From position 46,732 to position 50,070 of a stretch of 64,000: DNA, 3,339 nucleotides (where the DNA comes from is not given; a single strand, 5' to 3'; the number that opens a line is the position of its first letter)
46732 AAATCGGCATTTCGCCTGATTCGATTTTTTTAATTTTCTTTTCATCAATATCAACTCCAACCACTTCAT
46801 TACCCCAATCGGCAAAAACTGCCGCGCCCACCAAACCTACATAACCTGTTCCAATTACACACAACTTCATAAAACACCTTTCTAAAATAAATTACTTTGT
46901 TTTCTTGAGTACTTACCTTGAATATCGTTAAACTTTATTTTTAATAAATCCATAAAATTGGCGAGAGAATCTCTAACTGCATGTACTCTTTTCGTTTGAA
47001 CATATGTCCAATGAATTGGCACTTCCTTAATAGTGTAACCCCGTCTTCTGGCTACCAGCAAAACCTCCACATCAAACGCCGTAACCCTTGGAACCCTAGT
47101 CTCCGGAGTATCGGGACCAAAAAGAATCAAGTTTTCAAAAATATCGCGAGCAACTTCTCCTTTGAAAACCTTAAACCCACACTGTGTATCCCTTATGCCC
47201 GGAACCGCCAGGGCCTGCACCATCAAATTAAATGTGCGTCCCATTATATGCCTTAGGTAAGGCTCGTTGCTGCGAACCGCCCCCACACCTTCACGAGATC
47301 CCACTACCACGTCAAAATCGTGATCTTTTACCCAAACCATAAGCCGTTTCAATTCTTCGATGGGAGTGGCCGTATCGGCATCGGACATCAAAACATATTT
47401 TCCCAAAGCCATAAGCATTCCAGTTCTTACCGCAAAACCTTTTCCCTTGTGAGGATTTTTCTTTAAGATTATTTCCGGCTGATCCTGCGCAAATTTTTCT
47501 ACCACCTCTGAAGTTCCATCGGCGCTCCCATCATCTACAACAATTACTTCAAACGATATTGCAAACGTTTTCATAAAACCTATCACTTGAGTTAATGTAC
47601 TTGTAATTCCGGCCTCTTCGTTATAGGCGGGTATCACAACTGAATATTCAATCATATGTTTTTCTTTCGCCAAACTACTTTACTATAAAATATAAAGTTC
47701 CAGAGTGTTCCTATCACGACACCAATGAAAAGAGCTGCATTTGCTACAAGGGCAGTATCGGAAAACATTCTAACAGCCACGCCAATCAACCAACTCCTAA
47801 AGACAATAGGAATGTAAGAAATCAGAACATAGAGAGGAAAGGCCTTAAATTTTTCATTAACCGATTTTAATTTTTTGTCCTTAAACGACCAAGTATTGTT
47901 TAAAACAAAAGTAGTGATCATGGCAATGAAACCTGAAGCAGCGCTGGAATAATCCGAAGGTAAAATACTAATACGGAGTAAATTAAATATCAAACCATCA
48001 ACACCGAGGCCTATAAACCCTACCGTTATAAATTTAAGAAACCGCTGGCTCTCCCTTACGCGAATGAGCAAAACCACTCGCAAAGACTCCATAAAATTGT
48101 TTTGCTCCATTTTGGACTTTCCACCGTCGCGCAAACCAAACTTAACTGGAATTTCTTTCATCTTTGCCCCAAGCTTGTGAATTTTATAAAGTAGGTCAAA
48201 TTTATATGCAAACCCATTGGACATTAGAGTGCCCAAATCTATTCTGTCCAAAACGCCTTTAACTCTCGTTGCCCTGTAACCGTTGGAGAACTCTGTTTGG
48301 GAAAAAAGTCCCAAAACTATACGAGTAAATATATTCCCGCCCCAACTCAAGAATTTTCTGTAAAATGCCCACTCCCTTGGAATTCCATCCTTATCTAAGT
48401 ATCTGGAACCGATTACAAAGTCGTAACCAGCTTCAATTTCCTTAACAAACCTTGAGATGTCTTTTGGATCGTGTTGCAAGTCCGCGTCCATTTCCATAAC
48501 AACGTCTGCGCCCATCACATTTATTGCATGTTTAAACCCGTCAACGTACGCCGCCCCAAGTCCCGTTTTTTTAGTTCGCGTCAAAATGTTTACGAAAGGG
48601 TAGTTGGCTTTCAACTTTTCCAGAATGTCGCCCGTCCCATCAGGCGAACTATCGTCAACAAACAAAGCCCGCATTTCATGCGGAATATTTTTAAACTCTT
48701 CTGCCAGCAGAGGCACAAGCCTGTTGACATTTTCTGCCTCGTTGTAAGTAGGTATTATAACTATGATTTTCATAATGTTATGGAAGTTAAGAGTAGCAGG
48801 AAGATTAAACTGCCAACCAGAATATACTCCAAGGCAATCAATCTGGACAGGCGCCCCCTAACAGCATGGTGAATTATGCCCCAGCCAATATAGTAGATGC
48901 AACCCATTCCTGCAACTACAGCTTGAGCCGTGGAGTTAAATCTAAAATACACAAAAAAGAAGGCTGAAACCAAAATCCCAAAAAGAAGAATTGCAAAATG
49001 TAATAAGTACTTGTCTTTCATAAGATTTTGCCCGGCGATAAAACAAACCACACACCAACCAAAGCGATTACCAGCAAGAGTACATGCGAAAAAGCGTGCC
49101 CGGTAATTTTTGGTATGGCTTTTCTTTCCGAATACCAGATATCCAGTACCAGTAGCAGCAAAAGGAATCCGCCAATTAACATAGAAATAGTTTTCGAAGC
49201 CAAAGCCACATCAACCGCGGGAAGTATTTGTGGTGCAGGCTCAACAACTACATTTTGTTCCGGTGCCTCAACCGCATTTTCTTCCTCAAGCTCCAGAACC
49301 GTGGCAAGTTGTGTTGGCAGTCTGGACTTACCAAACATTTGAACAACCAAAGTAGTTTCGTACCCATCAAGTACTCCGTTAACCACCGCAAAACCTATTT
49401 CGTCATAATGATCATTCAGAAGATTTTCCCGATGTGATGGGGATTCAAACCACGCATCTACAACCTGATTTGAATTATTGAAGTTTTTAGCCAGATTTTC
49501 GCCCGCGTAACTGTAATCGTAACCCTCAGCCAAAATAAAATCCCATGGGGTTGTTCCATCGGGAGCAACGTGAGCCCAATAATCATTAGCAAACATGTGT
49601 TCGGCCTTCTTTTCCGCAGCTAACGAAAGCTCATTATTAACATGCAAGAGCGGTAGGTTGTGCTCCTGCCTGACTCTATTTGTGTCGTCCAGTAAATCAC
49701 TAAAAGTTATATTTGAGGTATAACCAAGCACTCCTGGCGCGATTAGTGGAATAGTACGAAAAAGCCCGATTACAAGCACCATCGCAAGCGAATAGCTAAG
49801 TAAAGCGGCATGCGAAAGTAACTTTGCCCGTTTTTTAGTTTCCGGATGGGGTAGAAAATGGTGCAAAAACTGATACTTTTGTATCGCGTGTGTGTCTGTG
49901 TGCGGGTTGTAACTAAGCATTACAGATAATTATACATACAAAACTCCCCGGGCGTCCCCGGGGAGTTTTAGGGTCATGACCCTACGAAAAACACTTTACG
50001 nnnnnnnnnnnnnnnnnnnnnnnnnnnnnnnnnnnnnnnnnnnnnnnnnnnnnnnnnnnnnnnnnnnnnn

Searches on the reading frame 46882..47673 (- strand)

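Call 58: search_protein_families(library=pfam, proteins=[window:46882-47673:-], max_evalue=0.001)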
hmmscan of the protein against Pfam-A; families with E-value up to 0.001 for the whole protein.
window:46882-47673:- (263 aa): 3 families
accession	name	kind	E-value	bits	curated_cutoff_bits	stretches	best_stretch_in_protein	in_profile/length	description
PF00535.33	Glycos_transf_2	-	6.5e-29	101.5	23.3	1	11-179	1-168/168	Glycosyl transferase family 2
PF13641.12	Glyco_tranf_2_3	-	2.7e-08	34.5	27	1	10-127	3-123/230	Glycosyltransferase like family 2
PF10111.15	Glyco_tranf_2_2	-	3e-07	30.7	27.3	1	11-110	1-101/276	Glycosyltransferase like family 2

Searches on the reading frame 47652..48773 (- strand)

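Call 58: search_protein_families(library=pfam, proteins=[window:47652-48773:-], max_evalue=0.001)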
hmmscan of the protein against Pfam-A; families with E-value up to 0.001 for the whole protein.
window:47652-48773:- (373 aa): 2 families
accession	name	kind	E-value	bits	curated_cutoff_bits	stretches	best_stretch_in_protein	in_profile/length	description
PF00535.33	Glycos_transf_2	-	5.1e-27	95.3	23.3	1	5-142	2-132/168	Glycosyl transferase family 2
PF04138.20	GtrA_DPMS_TM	-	1.6e-15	57.8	26.1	1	247-368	1-117/117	GtrA/DPMS, transmembrane domain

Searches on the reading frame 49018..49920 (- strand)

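Call 58: search_protein_families(library=pfam, proteins=[window:49018-49920:-], max_evalue=0.001)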
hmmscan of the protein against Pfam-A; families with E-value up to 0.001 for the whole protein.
window:49018-49920:- (300 aa): 1 family
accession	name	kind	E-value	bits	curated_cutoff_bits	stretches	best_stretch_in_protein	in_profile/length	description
PF00188.32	CAP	-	1.2e-20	74.9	21.1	1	77-195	1-116/117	Cysteine-rich secretory protein family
